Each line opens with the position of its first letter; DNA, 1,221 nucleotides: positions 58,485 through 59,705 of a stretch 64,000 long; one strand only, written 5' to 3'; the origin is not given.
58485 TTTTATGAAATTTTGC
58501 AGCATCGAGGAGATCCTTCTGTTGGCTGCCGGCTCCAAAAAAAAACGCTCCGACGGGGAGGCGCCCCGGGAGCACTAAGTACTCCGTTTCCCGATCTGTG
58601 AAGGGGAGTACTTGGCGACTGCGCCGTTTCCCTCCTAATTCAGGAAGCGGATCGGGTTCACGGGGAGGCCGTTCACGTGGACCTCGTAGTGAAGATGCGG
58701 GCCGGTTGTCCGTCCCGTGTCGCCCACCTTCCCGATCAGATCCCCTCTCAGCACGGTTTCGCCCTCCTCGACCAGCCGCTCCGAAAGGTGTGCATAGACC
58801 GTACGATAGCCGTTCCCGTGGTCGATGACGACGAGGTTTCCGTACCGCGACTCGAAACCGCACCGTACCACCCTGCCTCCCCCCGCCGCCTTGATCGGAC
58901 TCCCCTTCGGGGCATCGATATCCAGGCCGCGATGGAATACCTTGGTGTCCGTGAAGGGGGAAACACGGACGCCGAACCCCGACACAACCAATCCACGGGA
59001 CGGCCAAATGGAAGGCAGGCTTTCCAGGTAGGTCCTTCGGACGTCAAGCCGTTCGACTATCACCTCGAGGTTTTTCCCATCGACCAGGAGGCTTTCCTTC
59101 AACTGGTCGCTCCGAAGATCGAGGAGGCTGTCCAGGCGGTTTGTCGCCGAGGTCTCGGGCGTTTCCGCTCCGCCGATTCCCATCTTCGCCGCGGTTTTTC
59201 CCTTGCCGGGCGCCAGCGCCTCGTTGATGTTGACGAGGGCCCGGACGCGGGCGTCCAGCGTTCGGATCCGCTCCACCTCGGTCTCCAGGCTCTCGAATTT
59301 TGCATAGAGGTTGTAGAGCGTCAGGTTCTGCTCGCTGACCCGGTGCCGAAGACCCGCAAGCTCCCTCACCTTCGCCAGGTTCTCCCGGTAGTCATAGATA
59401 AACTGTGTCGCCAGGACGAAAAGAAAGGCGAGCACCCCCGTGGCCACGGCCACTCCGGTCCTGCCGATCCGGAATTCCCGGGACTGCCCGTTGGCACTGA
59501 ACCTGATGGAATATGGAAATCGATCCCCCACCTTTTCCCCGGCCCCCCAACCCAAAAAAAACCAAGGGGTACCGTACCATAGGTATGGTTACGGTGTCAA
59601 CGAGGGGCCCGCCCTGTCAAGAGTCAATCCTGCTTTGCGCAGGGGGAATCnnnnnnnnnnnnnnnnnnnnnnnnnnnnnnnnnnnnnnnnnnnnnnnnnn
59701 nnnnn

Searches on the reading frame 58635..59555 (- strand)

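Call 3: search_protein_families(library=pfam, proteins=[window:58635-59555:-], max_evalue=0.1)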
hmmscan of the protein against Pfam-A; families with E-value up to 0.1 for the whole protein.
window:58635-59555:- (306 aa): 1 family
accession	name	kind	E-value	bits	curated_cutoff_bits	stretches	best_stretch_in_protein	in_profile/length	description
PF01551.29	Peptidase_M23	-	4.2e-36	123.5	28.7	1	207-301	2-96/96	Peptidase family M23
